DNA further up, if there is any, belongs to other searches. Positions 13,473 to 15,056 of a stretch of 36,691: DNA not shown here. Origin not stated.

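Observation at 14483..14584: Orphan Dam-class methyltransferase split by an in-frame 9-bp tandem repeat encoding (QLQ)n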

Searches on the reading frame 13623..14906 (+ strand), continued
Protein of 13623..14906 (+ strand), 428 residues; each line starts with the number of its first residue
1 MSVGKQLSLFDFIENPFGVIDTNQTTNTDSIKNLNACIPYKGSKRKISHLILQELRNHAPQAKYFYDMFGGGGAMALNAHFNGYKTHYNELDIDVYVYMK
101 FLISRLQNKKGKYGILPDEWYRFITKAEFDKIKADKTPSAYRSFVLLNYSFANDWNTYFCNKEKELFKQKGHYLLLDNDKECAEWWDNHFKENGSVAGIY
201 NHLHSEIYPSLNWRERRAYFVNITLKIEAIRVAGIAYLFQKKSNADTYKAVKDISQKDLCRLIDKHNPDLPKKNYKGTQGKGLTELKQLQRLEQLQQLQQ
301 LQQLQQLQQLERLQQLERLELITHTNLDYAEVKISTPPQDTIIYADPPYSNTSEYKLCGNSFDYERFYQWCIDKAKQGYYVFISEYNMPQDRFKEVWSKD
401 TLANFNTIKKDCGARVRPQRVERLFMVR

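Call 26: find_encoding_contigs(protein=P0023, flank=3000, max_places=2)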
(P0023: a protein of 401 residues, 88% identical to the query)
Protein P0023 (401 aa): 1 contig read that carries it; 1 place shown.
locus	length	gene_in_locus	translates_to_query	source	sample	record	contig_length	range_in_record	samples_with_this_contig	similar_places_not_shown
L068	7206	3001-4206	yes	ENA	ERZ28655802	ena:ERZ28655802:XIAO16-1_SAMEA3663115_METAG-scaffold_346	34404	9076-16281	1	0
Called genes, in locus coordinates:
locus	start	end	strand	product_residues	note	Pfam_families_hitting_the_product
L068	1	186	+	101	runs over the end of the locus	-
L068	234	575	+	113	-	PF06356:DUF1064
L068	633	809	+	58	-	-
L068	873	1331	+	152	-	-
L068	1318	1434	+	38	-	-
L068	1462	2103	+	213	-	-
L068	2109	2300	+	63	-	-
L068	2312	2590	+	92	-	-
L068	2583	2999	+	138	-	-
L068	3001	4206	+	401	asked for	PF02086:MethyltransfD12 (weak)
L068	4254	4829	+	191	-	-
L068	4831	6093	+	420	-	-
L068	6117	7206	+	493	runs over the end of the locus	PF06381:Phage_portal_3, PF04860:Phage_portal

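Call 32: fold_search(model_id=the predicted structure, library=pdb)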
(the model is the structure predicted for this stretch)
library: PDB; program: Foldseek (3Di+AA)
matches with E <= 10: 426; with E <= 0.001: 19
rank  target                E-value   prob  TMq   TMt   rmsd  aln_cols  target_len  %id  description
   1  7m6b_A                2.4e-05  1.00  0.26  0.41  16.7       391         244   14  The Crystal Structure of Mcbe1 (released 2021-04-14)
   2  2g1p_A                4.4e-05  1.00  0.27  0.44  16.1       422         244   10  Structure of E. coli DNA adenine methyltransferase (DAM) (released 2006-11-21)
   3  4rtj_A                4.6e-05  1.00  0.30  0.48  15.7       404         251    9  A non-cognate complex of Escherichia coli DNA Adenine Methyltransferase (DAM) with DNA and Sinefungin (released 2015-04-15)
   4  1yf3_A                6.4e-05  1.00  0.31  0.48  15.3       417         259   12  T4Dam in Complex with AdoHcy and 13-mer Oligonucleotide Making Non- and Semi-specific (~1/4) Contact (released 2005-05-17)
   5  1yf3_B                1.4e-04  1.00  0.31  0.50  16.1       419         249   13  T4Dam in Complex with AdoHcy and 13-mer Oligonucleotide Making Non- and Semi-specific (~1/4) Contact (released 2005-05-17)
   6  4rtp_A                1.5e-04  1.00  0.28  0.46  15.2       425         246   10  Complex of Escherichia coli DNA Adenine Methyltransferase (DAM) with AdoMet and with DNA Containing Proximal Pap Regul (released 2015-04-15)
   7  4rtk_A                1.5e-04  1.00  0.27  0.44  15.9       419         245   11  Complex of Escherichia coli DNA Adenine Methyltransferase (DAM) with SAH and with DNA Containing Distal Pap Regulon Se (released 2015-04-15)
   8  2g1p_B                1.5e-04  1.00  0.26  0.43  16.1       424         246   10  Structure of E. coli DNA adenine methyltransferase (DAM) (released 2006-11-21)
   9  4rtq_A                1.8e-04  1.00  0.30  0.49  15.4       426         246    8  Complex of Escherichia coli DNA Adenine Methyltransferase (DAM) with AdoHcy and a 5-bp non-canonical site (GTTTA ) (released 2015-04-15)
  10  4rtl_A                1.8e-04  1.00  0.26  0.41  15.5       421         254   10  Complex of Escherichia coli DNA Adenine Methyltransferase (DAM) with Sinefungin and with DNA Containing Distal Pap Reg (released 2015-04-15)
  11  4rtn_A                2.3e-04  1.00  0.31  0.49  16.0       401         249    9  Complex of Escherichia coli DNA Adenine Methyltransferase (DAM) with AdoHcy and with DNA Containing Proximal Pap Regul (released 2015-04-15)
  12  4rtm_A                2.5e-04  1.00  0.31  0.50  16.0       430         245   10  Complex of Escherichia coli DNA Adenine Methyltransferase (DAM) with AdoMet and with DNA Containing Distal Pap Regulon (released 2015-04-15)
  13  7m6b_B                3.0e-04  1.00  0.28  0.46  15.8       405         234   14  The Crystal Structure of Mcbe1 (released 2021-04-14)
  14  4rtr_A                3.5e-04  1.00  0.31  0.50  15.9       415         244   10  Complex of Escherichia coli DNA Adenine Methyltransferase (DAM) with AdoMet and a 5-bp non-canonical site (GTTTA ) (released 2015-04-15)
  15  2dpm                  3.9e-04  1.00  0.28  0.44  15.8       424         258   11  DPNM DNA ADENINE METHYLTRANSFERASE FROM STREPTOCCOCUS PNEUMONIAE COMPLEXED WITH S-ADENOSYLMETHIONINE (released 1998-12-23)
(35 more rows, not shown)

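Call 34: search_solved_structures(query=A1, max_evalue=1, show_alignments=2)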
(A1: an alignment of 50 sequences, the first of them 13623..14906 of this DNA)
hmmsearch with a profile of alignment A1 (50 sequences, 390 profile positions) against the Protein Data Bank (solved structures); distinct sequences matched with E-value up to 1: 11.
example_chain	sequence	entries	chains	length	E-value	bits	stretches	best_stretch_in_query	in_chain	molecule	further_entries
1yf3_A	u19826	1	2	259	5.1e-08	35.7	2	20-118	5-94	DNA adenine methylase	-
1yfj_A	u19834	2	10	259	5.9e-08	35.5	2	20-88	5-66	DNA adenine methylase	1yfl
1q0s_A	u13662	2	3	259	9.6e-08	34.8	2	20-88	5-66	DNA adenine methylase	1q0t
7m6b_B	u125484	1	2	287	1.5e-05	27.6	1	279-388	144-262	Site-specific DNA-methyltransferase (adenine-specific)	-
1ws6_A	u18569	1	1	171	0.11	14.9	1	32-82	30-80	methyltransferase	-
4gbe_D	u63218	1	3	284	0.33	13.3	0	303-330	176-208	DNA adenine methylase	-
2g1p_A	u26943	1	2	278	0.34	13.3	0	297-330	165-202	DNA adenine methylase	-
4rtj_A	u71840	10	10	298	0.35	13.2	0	297-330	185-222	DNA adenine methylase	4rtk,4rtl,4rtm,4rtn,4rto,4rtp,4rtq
4gol_D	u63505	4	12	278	0.42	13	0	303-330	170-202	DNA adenine methylase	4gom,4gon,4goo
2ore_D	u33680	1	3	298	0.43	12.9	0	303-330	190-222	DNA adenine methylase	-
6sg9_FD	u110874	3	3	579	0.72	12.2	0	184-285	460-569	mt-SAF12 (KRIPP18) | PPR_long domain-containing protein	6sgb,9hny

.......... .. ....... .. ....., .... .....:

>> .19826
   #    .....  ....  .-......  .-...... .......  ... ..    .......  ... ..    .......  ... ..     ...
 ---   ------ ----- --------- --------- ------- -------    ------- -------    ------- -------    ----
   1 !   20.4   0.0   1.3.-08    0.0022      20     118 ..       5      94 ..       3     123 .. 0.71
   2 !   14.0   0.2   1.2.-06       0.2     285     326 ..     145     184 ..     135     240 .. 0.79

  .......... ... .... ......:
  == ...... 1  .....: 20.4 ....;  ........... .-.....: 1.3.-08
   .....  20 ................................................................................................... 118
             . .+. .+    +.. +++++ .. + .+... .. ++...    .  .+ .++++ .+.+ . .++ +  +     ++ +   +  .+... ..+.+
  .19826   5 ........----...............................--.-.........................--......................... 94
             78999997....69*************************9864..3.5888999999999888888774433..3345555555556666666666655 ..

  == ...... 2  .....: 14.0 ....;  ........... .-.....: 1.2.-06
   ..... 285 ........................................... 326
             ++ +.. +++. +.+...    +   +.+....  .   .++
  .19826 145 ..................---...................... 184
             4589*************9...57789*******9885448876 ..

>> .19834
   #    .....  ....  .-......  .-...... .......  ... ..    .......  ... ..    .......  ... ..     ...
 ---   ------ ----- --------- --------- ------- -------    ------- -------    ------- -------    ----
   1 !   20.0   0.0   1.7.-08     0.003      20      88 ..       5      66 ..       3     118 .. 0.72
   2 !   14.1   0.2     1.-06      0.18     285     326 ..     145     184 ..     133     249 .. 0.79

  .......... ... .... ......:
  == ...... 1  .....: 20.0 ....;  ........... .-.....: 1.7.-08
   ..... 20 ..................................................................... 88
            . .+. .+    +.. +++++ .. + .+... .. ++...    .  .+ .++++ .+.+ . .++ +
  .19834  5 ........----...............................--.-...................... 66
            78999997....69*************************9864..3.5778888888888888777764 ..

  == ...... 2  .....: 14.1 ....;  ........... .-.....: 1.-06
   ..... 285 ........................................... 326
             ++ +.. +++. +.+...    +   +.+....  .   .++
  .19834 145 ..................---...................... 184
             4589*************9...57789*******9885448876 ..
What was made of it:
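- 13734..13760 (+): N-terminal conserved motif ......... (aa 38-46), the motif-X region of D12 enzymes. The region aligns to T4 Dam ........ (call 34).
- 14583..14669 (+): End of the periodic tract and strand beta3 (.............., motif III region), running through to motif IV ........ (DPPY at aa 346-349, nt 14658-14669). The profile alignment pairs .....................DPPY with T4 Dam residues 145-184, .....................DPPY (call 34).
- On D12-class (alpha-group) DNA methyltransferase, Pfam PF02086: The profile hits T4 Dam at E=5e-8 (call 34).
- Position: the C-terminal end of the tract aligns to the residues just before beta3 of T4 Dam (call 34).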

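Call 36: search_dna_similar(query=window:13623-14906:+, collection=phages, mode=protein, max_rows=40)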
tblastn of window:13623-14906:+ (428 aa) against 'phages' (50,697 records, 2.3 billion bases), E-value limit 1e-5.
Records with a match: 309; places in all: 329; records where one place covers at least 80% of the query: 0.
Best place of each record, by identity: <60% 309.
By first word of the organism name: Lactococcus 124; Enterococcus 56; Vibrio 44; Bacteroides 31; Streptococcus 8; Acinetobacter 7; Leuconostoc 6; Cellulophaga 5; Enterocloster 4; Lauvirus 2; and 16 more.
By host as written in the record: Lactococcus lactis 89; - 45; Enterococcus faecalis 20; Lactococcus lactis subsp. lactis bv. diacetylactis 12; Vibrio lentus 6; Lactococcus lactis subsp. cremoris 5; Lactococcus lactis subsp. cremoris CA-49 5; Bacteroides thetaiotaomicron VPI-5482 5; and 86 more.
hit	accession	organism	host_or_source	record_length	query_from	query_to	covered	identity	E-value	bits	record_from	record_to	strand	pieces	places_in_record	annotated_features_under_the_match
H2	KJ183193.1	Lauvirus lau218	-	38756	31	190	37%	32.3%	2e-14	82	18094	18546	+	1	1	N6 adenine-specific DNA methyltransferase, N12 class | FmdB family transcriptional regulator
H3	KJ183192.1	Lauvirus lau218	-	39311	31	190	37%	32.3%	2e-14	82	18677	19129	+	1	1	N6 adenine-specific DNA methyltransferase, N12 class | FmdB family transcriptional regulator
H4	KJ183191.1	Podophage Lau218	-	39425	31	190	37%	32.3%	2e-14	82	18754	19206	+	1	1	N6 adenine-specific DNA methyltransferase, N12 class | FmdB family transcriptional regulator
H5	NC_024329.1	Podophage Lau218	-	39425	31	190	37%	32.3%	2e-14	82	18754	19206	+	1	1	N6 adenine-specific DNA methyltransferase, N12 class | FmdB family transcriptional regulator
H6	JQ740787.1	Lactococcus phage ASCC191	Lactococcus lactis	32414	38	168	31%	34.6%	1e-7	61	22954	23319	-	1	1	hypothetical protein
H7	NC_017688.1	Lactococcus phage ASCC191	Lactococcus lactis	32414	38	168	31%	34.6%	1e-7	61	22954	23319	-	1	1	hypothetical protein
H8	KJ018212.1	Shewanella sp. phage 1/41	Baltic Sea ice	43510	322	426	25%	42.9%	1e-14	82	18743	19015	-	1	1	AdoMet-MTase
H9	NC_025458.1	Shewanella sp. phage 1/41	Baltic Sea ice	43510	322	426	25%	42.9%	1e-14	82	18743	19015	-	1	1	DNA methyltransferase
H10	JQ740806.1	Lactococcus phage ASCC476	Lactococcus lactis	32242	38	168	31%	33.8%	1e-6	57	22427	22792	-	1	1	hypothetical protein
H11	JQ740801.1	Lactococcus phage ASCC406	Lactococcus lactis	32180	38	168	31%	33.8%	1e-6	57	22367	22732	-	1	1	hypothetical protein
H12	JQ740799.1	Lactococcus phage ASCC395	Lactococcus lactis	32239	38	168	31%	33.8%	1e-6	57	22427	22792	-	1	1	hypothetical protein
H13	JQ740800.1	Lactococcus phage ASCC397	Lactococcus lactis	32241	38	168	31%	33.8%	1e-6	57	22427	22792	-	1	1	hypothetical protein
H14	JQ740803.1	Lactococcus phage ASCC460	Lactococcus lactis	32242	38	168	31%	33.8%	1e-6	57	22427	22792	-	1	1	hypothetical protein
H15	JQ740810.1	Lactococcus phage ASCC506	Lactococcus lactis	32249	38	168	31%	33.8%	1e-6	57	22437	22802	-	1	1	hypothetical protein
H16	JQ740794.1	Lactococcus phage ASCC337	Lactococcus lactis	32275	38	168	31%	33.8%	1e-6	57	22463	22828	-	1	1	hypothetical protein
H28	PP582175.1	Enterococcus phage vB_Efm8_KEN21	Enterococcus faecium 80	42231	327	428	24%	43.1%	7e-11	71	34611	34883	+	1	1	DNA methyltransferase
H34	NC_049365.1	Lactococcus phage 936 group phage PhiJF1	Lactococcus lactis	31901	38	163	29%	34.4%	3e-7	59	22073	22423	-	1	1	DNA adenine methylase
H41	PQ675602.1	Lactococcus phage M51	Lactococcus sp.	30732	38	162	29%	34.6%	1e-6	57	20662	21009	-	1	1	methylase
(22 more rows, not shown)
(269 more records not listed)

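Call 37: get_annotated_region(hit=H34, flank=1500)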
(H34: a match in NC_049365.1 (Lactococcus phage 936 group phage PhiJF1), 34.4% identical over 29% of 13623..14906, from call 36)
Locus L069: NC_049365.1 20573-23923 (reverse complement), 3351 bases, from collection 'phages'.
description: Lactococcus phage 936 group phage PhiJF1, complete genome.
organism: Lactococcus phage 936 group phage PhiJF1 (NCBI taxid 1636580)
taxonomy: Viruses; Duplodnaviria; Heunggongvirae; Uroviricota; Caudoviricetes; Skunavirus; Skunavirus JF1
host: Lactococcus lactis; source: -; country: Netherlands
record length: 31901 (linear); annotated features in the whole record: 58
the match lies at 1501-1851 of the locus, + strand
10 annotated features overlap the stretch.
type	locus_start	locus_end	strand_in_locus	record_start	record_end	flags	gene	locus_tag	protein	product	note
CDS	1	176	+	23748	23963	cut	-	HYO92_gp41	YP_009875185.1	hypothetical protein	-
CDS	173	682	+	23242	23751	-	-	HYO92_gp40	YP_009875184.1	hypothetical protein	-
CDS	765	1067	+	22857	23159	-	-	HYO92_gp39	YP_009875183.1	hypothetical protein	-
CDS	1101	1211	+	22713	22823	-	-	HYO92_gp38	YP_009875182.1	hypothetical protein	-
CDS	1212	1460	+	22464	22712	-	-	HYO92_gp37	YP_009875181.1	DNA methyltransferase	-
CDS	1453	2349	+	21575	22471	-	-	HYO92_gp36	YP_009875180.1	DNA adenine methylase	-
CDS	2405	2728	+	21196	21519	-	-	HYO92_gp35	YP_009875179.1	DUF1140 family protein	-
CDS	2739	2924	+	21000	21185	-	-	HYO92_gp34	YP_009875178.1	hypothetical protein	-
CDS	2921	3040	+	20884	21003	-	-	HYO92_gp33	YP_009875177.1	hypothetical protein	-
CDS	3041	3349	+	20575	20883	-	-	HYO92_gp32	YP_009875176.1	DUF3310 domain-containing protein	-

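Call 38: get_annotated_region(hit=H5, flank=1500)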
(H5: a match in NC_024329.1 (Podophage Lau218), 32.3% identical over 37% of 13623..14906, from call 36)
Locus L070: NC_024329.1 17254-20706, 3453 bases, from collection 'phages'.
description: Podophage Lau218, complete genome.
organism: Podophage Lau218 (NCBI taxid 2784187)
taxonomy: Viruses; Duplodnaviria; Heunggongvirae; Uroviricota; Caudoviricetes; Autographiviridae; Lauvirus; Lauvirus lau218
host: -; source: -; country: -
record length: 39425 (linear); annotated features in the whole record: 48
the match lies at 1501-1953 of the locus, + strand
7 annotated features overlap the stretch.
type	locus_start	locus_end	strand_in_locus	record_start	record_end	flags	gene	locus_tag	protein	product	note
CDS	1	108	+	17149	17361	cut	-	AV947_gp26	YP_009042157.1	hypothetical protein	-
CDS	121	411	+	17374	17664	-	-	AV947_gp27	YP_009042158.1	sulfur transfer protein, DsrC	-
CDS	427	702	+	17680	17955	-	-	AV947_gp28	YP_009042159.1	hypothetical protein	-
CDS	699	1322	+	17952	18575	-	-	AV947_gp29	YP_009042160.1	thymidylate synthase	-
CDS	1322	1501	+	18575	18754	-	-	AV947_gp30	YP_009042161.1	FmdB family transcriptional regulator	-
CDS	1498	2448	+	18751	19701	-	-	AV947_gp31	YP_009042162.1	N6 adenine-specific DNA methyltransferase, N12 class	-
CDS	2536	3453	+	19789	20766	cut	-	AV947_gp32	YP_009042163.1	ribonucleotide reductase, small subunit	-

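Call 48: search_protein_families(library=phrogs, proteins=[window:13623-14906:+], max_evalue=0.001)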
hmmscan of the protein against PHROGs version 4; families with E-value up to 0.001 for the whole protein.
window:13623-14906:+ (428 aa): 3 families
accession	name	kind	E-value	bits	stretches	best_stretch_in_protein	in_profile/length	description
phrog_56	-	other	2.5e-28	100.7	1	28-426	55-321/647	DNA methyltransferase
phrog_36652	-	unknown function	6.7e-16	59.6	2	274-353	26-95/219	-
phrog_1996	-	other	0.00013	22.9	1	314-390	28-106/150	DNA methyltransferase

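Call 68: find_encoding_contigs(protein=window:13623-14906:+, flank=1000, max_places=4)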
Protein window:13623-14906:+ (428 aa): no gene with exactly this product is on record in the collection.
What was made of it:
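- Tried and rejected: The window's exact protein is not on record (call 68).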
